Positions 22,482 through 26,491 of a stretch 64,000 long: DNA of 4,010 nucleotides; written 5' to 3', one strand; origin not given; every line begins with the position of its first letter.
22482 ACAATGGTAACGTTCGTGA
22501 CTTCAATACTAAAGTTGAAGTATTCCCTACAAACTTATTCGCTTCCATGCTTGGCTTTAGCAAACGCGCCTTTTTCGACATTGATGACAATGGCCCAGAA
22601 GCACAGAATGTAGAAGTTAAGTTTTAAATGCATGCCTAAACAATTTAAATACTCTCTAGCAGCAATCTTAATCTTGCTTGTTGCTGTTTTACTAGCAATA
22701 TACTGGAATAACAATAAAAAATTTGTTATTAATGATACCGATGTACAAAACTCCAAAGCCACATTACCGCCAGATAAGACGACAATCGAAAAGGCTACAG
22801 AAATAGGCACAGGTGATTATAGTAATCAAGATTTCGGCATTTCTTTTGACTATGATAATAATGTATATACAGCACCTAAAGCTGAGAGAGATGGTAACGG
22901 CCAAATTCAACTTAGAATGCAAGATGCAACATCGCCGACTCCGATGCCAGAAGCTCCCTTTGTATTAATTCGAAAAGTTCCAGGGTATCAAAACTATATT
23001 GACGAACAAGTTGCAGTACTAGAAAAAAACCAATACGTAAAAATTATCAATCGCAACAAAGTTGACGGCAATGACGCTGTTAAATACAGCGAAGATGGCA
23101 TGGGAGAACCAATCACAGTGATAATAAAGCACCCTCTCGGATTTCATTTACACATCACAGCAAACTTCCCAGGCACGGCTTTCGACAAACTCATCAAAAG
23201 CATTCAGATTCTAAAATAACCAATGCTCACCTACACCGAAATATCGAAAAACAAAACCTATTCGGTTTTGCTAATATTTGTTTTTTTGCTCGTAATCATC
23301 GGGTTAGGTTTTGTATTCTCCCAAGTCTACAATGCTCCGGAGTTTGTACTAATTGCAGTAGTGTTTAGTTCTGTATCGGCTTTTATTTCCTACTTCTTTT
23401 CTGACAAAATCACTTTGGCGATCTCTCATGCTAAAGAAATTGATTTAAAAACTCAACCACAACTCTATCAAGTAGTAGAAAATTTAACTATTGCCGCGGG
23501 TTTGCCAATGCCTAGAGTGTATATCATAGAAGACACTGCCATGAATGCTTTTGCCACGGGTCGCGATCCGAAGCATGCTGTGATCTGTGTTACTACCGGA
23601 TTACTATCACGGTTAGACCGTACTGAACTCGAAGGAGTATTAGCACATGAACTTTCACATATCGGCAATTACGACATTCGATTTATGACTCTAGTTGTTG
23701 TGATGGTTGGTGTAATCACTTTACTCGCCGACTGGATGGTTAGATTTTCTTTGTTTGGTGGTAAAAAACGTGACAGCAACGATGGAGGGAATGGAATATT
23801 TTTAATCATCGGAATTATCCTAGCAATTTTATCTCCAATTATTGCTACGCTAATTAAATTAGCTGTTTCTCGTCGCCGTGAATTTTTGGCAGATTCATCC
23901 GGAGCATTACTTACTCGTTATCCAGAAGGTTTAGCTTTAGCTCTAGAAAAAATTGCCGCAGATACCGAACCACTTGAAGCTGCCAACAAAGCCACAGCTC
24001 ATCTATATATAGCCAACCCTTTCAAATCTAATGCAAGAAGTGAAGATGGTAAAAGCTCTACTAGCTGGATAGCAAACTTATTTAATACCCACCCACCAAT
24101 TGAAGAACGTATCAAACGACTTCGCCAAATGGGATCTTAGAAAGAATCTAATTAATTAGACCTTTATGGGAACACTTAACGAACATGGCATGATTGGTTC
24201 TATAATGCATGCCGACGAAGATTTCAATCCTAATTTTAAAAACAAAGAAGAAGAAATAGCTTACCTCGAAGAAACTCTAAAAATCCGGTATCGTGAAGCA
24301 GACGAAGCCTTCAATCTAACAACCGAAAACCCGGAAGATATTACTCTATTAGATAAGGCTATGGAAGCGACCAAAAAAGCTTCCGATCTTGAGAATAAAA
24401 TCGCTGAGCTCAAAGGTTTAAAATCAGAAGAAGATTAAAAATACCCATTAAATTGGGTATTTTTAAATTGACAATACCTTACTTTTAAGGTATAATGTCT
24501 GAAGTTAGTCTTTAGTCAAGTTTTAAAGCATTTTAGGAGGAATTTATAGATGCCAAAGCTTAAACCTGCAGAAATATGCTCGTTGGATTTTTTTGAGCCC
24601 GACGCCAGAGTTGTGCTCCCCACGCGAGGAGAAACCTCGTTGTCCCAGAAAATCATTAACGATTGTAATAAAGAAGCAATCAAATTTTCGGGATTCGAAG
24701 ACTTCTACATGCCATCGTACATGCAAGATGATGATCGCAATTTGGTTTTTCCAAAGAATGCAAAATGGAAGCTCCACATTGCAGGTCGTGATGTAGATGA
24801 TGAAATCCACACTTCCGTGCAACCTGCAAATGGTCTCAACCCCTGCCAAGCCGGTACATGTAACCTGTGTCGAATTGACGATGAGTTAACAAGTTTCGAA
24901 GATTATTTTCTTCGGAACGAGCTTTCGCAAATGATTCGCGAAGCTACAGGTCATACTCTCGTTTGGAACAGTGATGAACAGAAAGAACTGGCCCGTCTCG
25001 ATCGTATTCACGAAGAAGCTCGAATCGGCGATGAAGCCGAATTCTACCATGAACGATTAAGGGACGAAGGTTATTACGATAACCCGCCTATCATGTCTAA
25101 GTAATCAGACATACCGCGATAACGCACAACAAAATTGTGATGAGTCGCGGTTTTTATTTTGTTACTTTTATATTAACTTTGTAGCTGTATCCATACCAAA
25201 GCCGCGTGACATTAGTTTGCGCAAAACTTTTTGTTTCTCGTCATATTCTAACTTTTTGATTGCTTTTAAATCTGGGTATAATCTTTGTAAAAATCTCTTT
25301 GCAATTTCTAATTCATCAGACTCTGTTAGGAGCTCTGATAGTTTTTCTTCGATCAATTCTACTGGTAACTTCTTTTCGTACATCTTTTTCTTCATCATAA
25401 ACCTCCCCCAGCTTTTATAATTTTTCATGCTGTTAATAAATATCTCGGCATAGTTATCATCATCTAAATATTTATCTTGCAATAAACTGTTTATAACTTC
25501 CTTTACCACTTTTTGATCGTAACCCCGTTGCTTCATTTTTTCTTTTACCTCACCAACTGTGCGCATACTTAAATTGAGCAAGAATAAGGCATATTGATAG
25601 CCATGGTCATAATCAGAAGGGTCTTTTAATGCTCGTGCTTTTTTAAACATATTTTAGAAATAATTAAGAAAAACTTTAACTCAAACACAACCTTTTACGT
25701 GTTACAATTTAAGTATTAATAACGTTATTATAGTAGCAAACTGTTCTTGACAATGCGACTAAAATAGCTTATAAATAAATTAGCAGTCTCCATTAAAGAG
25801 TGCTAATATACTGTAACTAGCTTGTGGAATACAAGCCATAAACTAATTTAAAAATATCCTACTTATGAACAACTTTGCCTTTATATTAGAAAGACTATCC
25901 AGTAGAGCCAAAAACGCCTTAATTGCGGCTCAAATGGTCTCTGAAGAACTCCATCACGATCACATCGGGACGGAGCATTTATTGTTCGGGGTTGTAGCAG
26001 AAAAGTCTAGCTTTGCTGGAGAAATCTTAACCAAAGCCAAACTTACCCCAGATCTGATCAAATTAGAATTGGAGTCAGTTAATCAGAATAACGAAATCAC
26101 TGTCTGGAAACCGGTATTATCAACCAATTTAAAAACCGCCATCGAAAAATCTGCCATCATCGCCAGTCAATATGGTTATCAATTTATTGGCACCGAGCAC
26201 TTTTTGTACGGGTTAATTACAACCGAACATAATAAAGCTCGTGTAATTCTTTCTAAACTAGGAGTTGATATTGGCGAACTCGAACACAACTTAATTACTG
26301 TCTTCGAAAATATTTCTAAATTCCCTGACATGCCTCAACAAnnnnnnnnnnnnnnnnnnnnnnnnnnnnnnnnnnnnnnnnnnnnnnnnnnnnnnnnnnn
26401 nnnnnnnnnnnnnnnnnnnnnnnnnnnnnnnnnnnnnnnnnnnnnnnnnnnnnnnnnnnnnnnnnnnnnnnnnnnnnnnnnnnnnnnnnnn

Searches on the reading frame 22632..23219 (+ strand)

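Call 7: search_protein_families(library=ncbifam, proteins=[window:22632-23219:+])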
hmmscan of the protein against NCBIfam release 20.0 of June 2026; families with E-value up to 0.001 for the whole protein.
window:22632-23219:+ (195 aa): 0 families

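Call 36: search_protein_families(library=pfam, proteins=[window:22632-23219:+], max_evalue=1)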
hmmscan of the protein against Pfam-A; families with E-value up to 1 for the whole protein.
window:22632-23219:+ (195 aa): 1 family
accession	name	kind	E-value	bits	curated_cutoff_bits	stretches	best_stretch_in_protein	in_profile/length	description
PF06739.17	SBBP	-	0.049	14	20.5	1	55-81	3-29/38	Beta-propeller repeat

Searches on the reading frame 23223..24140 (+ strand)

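Call 5: search_protein_families(library=pfam, proteins=[window:23223-24140:+])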
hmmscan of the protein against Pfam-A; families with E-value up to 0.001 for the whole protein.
window:23223-24140:+ (305 aa): 1 family
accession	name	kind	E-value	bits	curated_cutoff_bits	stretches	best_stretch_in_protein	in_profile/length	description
PF01435.24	Peptidase_M48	-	3.6e-33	115.4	20.3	1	76-302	2-184/186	Peptidase family M48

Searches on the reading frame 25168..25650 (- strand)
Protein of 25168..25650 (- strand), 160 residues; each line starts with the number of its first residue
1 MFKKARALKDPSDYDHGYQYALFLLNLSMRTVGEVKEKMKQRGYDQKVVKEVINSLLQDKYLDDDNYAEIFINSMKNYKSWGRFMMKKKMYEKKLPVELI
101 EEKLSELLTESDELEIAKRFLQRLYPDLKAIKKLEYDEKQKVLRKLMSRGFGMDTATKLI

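Call 5: search_protein_families(library=pfam, proteins=[window:25168-25650:-])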
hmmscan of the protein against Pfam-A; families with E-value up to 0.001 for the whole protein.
window:25168-25650:- (160 aa): 3 families
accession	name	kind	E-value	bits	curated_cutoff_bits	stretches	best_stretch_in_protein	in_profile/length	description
PF21982.2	RecX_HTH1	-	3.9e-12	46.4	26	1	18-55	2-39/40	RecX, first three-helix domain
PF21981.2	RecX_HTH3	-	3e-08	34.1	26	1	112-157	2-45/48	RecX, third three-helix domain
PF02631.22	RecX_HTH2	-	2e-07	31.6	26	1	63-104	1-42/42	RecX, second three-helix domain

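Call 7: search_protein_families(library=ncbifam, proteins=[window:25168-25650:-])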
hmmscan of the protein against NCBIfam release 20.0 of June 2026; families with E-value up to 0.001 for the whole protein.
window:25168-25650:- (160 aa): 15 families
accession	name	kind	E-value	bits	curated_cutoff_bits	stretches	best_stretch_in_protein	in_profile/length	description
NF010733.0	PRK14135.1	equivalog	1.2e-24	87.4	240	1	6-158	51-200/267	recombination regulator RecX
NF001058.0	PRK00117.4-1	equivalog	4.3e-18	66.1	194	1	14-158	61-202/214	recombination regulator RecX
NF001063.0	PRK00117.5-3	equivalog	2.1e-17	63.5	186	1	9-155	5-145/165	recombination regulator RecX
NF001057.0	PRK00117.3-3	equivalog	1.6e-16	60.7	146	1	19-159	7-142/151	recombination regulator RecX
NF010732.0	PRK14134.1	equivalog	6.3e-16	58.8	351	1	13-159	59-202/283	recombination regulator RecX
NF001065.0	PRK00117.5-5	equivalog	1.7e-14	54.3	175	1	18-157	8-135/149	recombination regulator RecX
NF001059.0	PRK00117.4-3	equivalog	2.7e-12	46.8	253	1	20-155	51-188/206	recombination regulator RecX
NF001064.0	PRK00117.5-4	equivalog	3.1e-12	46.3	217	1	22-159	38-172/194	recombination regulator RecX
NF001056.0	PRK00117.3-1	equivalog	2e-10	40.7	237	1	17-149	24-157/181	recombination regulator RecX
NF001053.0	PRK00117.1-3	equivalog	2.6e-09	37.6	216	1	36-154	57-169/180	recombination regulator RecX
NF001054.0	PRK00117.2-1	equivalog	1.3e-08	35.1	189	1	21-158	14-145/154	recombination regulator RecX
NF001052.0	PRK00117.1-1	equivalog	9.4e-07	29.2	266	1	48-156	55-157/166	recombination regulator RecX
NF001061.0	PRK00117.5-1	equivalog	8.5e-06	25.6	264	1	19-146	89-212/246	recombination regulator RecX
NF001055.0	PRK00117.2-5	equivalog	9.5e-06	25.7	129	1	34-160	27-145/157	recombination regulator RecX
NF001062.0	PRK00117.5-2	equivalog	0.00018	21.6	336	1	23-124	28-129/164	recombination regulator RecX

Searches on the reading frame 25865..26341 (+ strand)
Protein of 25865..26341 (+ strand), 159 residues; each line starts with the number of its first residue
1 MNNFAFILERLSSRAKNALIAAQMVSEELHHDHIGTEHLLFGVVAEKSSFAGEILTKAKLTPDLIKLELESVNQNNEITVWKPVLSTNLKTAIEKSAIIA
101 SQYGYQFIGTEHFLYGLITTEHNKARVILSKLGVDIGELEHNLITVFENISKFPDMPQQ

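Call 55: find_related_loci(query=A3, collection=metagenome_contigs, flank=10000)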
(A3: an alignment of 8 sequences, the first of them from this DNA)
Query A3 (159 aa) in metagenome_contigs; peptide patterns used: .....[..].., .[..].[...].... (x = any residue, [..] = any of these).
600 stretches matched a pattern (row limit reached: there are more); 472 encode a relative of the query (tblastn E <= 1e-3); the best 80 are kept; 79 distinct loci.
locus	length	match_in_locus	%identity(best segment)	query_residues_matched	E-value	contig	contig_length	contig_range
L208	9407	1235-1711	90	1-159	3e-96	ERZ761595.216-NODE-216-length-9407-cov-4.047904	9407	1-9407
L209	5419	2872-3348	78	1-159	4e-85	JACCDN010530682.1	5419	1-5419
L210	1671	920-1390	80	1-157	2e-89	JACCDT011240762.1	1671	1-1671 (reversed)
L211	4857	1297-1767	79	1-157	5e-84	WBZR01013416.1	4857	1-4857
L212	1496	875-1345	78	1-157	6e-88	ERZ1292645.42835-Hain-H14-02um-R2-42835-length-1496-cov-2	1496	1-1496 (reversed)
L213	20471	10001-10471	79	1-157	5e-83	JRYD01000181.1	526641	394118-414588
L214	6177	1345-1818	78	2-159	6e-82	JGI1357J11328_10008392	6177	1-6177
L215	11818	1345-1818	78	2-159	6e-82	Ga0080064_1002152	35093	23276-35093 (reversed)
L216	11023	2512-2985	78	2-159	6e-82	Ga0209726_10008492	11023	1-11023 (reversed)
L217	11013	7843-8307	79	2-156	3e-81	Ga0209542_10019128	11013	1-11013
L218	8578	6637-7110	77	1-158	2e-81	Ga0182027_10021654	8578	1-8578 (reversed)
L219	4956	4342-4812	78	2-158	2e-81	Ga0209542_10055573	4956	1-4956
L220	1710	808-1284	77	1-159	6e-85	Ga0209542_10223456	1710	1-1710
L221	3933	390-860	78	1-157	1e-80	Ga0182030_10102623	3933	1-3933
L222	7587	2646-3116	76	1-157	8e-81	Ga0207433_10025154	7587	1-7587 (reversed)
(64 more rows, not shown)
